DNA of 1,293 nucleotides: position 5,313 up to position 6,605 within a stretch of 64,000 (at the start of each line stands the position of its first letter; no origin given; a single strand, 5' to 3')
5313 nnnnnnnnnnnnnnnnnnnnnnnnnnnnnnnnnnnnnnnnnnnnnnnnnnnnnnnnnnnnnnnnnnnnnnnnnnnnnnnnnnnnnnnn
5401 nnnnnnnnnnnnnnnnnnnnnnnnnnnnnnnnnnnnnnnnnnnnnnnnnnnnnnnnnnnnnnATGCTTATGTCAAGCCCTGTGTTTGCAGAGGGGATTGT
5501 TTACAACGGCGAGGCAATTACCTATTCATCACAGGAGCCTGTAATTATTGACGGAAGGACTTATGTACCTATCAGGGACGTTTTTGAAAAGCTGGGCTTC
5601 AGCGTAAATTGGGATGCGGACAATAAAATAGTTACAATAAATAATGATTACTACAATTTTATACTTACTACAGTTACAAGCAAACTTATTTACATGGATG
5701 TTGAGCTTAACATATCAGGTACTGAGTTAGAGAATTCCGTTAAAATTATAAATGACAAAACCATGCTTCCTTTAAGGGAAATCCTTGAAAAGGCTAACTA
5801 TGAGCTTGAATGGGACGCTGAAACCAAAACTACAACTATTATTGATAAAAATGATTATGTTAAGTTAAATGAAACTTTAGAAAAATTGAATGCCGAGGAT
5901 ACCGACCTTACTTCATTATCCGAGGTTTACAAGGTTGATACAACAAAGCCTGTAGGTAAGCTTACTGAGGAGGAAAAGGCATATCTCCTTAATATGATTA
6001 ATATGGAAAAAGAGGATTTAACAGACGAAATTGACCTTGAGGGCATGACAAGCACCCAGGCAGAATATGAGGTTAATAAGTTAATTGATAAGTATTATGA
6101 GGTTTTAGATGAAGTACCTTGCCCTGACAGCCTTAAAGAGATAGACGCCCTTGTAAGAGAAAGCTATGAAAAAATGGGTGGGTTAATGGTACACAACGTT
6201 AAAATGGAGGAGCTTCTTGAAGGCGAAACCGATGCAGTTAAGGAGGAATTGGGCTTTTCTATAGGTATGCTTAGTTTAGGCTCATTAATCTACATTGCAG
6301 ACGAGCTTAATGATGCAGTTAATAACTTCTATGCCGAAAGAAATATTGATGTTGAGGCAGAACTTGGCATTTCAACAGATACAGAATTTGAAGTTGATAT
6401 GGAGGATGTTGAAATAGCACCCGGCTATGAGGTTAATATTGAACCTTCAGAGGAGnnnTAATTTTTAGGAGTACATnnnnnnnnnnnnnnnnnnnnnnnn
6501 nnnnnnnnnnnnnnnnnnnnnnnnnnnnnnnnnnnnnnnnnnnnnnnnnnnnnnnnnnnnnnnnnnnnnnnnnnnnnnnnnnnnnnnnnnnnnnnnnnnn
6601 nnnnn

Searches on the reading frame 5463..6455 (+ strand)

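Call 65: search_protein_families(library=pfam, proteins=[window:5463-6455:+], max_evalue=0.01)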
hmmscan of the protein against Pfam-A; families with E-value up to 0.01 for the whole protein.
window:5463-6455:+ (331 aa): 1 family
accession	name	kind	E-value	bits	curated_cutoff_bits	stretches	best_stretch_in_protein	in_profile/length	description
PF07833.16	Cu_amine_oxidN1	-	7e-32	110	24.2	2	14-126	2-108/108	Copper amine oxidase N-terminal domain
